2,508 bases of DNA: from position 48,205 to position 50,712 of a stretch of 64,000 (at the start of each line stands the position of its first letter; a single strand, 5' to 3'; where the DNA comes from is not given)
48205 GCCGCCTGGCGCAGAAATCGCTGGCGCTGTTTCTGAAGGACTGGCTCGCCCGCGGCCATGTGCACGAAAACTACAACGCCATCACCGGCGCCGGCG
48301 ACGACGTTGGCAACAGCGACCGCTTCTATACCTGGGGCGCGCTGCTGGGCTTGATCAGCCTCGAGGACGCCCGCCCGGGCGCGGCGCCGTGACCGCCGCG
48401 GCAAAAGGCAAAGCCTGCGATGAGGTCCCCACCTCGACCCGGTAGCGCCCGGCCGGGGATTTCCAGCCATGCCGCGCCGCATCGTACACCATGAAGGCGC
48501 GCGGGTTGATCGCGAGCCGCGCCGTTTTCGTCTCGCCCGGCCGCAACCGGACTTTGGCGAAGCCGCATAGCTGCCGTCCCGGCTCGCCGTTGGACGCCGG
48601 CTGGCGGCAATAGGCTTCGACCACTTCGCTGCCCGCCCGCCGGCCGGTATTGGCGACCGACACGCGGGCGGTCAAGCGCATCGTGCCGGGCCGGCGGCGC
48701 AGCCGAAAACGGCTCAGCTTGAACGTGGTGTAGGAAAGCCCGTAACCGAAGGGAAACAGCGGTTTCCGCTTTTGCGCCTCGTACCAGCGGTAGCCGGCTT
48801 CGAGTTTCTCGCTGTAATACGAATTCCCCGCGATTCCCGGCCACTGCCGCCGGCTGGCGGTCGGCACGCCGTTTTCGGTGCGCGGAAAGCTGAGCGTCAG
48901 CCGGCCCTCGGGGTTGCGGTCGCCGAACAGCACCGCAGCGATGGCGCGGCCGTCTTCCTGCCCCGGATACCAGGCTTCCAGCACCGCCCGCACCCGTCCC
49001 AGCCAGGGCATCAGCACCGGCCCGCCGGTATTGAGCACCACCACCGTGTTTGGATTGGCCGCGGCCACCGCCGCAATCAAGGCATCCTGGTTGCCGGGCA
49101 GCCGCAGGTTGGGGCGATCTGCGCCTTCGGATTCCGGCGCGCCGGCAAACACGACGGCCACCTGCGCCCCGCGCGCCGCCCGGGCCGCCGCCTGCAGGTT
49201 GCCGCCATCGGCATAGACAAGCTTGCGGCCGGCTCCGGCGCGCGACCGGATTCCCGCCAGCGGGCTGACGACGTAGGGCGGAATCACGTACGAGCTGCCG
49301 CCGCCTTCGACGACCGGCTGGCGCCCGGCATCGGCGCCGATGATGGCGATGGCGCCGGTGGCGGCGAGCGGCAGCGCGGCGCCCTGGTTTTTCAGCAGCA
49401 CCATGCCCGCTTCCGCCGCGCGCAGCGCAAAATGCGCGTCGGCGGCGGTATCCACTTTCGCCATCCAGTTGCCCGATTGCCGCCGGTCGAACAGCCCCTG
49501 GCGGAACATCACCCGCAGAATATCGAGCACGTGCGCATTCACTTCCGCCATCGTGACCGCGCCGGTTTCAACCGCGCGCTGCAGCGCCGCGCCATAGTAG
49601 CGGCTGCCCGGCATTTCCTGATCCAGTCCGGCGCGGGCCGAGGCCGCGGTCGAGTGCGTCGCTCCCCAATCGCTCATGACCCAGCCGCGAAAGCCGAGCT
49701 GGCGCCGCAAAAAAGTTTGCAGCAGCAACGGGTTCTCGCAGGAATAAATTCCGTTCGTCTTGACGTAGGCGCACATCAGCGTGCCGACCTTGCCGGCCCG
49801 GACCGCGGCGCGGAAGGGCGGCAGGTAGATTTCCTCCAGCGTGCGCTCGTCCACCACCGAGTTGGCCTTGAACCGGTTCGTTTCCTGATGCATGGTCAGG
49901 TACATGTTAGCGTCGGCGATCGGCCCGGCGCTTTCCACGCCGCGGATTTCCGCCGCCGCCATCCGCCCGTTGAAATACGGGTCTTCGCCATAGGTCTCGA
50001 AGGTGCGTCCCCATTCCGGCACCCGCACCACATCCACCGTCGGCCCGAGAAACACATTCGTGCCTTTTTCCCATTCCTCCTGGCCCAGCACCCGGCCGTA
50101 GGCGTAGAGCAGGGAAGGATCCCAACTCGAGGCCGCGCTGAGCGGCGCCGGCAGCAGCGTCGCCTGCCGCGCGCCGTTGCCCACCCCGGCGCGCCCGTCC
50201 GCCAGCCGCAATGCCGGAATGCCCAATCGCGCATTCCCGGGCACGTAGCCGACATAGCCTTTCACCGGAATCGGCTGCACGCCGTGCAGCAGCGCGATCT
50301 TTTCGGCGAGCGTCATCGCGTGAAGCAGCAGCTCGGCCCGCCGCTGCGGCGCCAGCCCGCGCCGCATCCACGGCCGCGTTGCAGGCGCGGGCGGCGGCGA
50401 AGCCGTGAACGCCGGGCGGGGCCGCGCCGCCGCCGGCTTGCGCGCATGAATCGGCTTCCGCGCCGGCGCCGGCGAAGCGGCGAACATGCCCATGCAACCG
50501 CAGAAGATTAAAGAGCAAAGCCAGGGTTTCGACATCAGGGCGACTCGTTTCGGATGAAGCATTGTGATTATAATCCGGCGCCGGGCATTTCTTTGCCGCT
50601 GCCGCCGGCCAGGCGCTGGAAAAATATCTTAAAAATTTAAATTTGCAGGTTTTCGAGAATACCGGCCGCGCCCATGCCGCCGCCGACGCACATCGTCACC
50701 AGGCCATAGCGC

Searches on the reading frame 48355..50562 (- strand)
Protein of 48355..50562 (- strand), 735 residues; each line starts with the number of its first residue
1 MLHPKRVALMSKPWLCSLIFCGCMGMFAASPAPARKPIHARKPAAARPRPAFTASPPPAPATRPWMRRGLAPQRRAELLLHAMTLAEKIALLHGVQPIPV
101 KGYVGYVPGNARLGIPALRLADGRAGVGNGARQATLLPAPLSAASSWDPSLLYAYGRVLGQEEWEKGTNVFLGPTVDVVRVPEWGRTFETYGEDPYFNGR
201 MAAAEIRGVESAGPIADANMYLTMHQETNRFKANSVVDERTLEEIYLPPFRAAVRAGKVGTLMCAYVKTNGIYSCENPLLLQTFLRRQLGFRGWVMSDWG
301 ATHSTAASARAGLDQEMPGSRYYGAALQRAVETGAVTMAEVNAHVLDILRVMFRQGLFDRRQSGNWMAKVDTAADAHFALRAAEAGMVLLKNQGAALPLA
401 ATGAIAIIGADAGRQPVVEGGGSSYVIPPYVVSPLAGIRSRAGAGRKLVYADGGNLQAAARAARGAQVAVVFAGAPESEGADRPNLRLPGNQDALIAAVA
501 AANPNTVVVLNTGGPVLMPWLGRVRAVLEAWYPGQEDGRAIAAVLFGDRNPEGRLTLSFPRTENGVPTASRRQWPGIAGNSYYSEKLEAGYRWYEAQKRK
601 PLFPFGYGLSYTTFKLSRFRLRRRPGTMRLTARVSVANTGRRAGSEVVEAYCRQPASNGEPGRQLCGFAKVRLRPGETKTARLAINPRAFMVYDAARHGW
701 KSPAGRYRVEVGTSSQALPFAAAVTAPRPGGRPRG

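Call 98: find_encoding_contigs(protein=window:48355-50562:-, flank=10000, max_places=1)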
Protein window:48355-50562:- (735 aa): no gene with exactly this product is on record in the collection.
